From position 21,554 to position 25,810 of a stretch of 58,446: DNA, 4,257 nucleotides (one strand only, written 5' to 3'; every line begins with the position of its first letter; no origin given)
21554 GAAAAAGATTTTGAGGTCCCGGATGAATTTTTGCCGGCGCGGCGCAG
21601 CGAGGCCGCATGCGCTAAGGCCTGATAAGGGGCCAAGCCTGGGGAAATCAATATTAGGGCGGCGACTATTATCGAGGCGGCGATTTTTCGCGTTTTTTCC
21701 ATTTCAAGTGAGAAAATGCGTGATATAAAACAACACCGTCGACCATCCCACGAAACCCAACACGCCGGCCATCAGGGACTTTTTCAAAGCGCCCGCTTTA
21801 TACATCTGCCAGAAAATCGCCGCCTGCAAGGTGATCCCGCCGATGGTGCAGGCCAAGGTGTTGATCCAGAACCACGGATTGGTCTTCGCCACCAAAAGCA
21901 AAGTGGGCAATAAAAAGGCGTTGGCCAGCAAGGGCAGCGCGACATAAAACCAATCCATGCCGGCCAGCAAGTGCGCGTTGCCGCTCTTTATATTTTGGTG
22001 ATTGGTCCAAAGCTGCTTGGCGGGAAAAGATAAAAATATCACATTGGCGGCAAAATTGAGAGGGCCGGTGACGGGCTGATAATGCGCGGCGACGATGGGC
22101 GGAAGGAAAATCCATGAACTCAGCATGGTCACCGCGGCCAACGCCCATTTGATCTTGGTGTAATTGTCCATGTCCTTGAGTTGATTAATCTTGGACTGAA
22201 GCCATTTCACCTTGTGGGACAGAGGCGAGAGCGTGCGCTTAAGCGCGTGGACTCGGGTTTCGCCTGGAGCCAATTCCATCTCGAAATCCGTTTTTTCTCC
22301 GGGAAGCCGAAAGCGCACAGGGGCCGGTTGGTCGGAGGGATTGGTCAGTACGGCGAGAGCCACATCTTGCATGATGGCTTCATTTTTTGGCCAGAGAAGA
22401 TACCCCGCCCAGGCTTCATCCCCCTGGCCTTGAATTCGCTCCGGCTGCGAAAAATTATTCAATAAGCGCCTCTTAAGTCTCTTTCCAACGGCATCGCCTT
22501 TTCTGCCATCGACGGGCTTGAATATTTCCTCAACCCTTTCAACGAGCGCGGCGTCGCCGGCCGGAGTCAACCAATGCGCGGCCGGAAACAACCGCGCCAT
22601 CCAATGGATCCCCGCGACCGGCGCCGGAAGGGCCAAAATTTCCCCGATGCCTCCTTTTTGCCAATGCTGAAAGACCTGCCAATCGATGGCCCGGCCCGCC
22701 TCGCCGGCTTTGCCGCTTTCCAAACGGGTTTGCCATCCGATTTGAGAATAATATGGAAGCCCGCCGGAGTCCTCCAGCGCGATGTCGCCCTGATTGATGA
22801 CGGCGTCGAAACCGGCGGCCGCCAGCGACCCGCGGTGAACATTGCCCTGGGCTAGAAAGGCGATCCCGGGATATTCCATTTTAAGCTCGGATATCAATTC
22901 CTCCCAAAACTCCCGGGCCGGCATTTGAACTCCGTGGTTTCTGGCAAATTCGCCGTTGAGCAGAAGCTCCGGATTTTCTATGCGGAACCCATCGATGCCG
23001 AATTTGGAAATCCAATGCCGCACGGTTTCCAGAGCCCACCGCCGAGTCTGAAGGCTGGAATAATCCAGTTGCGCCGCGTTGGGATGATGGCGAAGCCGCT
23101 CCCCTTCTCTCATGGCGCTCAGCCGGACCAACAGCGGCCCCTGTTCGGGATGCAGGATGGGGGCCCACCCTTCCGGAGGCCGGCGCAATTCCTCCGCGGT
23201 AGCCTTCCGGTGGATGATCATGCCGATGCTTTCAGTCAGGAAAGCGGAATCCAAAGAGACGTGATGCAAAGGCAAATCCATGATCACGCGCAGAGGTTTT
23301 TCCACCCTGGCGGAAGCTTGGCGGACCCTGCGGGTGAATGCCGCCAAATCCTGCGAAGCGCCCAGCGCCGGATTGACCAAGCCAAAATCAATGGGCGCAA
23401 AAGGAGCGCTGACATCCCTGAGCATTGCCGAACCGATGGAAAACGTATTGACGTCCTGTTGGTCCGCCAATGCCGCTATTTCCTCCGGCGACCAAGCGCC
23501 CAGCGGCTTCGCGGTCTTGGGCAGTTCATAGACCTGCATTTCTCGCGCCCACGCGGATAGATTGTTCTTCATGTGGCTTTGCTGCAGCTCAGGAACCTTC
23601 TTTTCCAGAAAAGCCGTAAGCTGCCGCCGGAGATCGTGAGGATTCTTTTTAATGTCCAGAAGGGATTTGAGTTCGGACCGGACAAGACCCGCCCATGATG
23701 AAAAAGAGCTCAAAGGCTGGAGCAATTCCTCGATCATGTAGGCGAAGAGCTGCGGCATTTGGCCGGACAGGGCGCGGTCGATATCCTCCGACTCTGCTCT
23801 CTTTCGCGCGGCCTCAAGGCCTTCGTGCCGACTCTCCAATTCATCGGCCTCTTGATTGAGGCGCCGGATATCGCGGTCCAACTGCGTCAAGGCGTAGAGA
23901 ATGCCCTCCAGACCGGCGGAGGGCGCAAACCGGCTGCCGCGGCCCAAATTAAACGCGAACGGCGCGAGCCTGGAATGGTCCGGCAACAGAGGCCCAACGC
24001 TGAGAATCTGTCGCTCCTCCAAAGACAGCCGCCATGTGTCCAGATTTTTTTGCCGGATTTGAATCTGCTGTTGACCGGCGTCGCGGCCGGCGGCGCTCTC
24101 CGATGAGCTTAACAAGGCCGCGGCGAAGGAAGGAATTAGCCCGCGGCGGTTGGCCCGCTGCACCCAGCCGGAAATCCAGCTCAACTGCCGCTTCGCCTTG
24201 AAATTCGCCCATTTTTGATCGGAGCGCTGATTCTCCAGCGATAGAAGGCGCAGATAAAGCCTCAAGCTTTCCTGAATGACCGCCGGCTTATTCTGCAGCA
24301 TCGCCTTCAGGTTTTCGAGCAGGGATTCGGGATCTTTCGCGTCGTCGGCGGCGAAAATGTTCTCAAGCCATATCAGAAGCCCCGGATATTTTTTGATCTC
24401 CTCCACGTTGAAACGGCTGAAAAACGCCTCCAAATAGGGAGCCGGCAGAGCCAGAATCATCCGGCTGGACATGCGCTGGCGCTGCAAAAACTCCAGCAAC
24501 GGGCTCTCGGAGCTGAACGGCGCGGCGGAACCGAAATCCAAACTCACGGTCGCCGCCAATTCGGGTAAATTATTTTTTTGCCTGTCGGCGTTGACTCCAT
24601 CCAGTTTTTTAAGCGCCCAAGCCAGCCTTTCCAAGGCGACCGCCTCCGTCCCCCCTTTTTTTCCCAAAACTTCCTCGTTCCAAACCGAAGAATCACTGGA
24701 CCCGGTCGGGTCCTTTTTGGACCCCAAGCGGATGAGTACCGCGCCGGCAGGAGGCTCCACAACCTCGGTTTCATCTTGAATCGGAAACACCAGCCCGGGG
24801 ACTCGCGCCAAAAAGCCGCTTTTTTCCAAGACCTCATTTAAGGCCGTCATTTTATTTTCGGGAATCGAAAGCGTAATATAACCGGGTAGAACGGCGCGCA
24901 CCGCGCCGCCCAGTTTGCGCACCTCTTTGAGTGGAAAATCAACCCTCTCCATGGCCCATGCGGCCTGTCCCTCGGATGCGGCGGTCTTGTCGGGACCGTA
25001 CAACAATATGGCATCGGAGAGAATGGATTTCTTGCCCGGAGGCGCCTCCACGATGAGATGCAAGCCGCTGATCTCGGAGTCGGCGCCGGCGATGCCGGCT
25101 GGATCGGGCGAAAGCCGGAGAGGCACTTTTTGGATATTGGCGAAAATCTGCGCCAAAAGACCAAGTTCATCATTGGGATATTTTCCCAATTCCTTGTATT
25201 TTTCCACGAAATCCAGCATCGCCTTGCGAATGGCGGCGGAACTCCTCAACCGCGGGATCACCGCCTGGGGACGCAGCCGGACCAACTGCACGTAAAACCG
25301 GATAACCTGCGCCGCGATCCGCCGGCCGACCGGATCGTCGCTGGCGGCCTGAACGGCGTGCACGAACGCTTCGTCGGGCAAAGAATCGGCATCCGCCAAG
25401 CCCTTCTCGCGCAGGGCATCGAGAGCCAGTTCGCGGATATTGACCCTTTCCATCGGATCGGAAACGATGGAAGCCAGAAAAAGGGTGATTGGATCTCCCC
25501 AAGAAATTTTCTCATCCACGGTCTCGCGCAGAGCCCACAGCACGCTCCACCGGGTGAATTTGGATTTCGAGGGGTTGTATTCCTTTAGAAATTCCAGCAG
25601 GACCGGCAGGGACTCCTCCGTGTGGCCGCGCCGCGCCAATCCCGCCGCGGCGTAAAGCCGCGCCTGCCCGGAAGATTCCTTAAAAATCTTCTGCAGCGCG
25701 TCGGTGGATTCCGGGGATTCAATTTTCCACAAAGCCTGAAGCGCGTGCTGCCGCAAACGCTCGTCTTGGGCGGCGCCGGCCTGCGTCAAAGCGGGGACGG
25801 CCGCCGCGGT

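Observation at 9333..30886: Six-gene, 21.5-kb minus-strand cluster of a beta-barrel protein plus five giant leader-sharing proteins that matches no described system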

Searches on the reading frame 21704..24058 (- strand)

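Call 17: search_protein_families(library=pfam, proteins=[window:21704-24058:-], max_evalue=10)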
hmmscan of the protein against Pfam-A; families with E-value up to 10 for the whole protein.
window:21704-24058:- (784 aa): 6 families
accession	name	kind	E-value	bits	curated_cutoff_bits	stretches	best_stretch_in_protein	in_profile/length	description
PF04977.20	DivIC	-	0.083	13.1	28.9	1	54-91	16-54/80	Septum formation initiator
PF04728.18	LPP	-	0.4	11.5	29.1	0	611-629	3-21/53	Lipoprotein leucine-zipper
PF04102.17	SlyX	-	0.55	11.3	30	0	56-92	25-61/67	SlyX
PF25443.1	ANG-1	-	1.6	9.4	28.5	0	585-630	51-96/105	ANG-1-like domain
PF06005.17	ZapB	-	2.5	9.1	31.5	0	64-89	20-45/71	Cell division protein ZapB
PF12761.13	End3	-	7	7.3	25.2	1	61-160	13-113/115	Actin cytoskeleton-regulatory complex protein END3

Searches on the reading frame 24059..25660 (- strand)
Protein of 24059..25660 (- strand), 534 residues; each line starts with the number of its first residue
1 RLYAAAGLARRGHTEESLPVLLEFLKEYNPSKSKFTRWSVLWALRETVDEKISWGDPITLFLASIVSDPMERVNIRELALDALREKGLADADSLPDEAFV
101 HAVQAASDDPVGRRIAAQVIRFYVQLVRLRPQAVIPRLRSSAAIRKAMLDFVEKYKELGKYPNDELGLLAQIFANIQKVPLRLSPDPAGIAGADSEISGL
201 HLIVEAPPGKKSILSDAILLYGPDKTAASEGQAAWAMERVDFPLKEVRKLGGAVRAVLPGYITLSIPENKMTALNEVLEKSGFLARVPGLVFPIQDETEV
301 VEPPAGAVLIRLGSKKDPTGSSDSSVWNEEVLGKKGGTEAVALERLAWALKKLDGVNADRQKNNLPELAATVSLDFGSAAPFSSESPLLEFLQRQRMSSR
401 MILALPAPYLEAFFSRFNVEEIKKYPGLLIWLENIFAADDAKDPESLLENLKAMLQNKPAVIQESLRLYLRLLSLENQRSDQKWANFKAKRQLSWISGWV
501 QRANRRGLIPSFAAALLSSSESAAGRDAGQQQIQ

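Call 17: search_protein_families(library=pfam, proteins=[window:24059-25660:-], max_evalue=10)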
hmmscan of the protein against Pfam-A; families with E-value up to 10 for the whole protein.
window:24059-25660:- (534 aa): 3 families
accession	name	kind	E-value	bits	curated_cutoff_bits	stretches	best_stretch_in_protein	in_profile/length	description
PF03130.22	HEAT_PBS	-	0.032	15.2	20.9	1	1-26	2-26/27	PBS lyase HEAT-like repeat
PF08713.17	DNA_alkylation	-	0.049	13.7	21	1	17-51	152-186/213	DNA alkylation repair enzyme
PF02624.21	YcaO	-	0.11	12.2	25.7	1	451-516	39-100/325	YcaO cyclodehydratase, ATP-ad Mg2+-binding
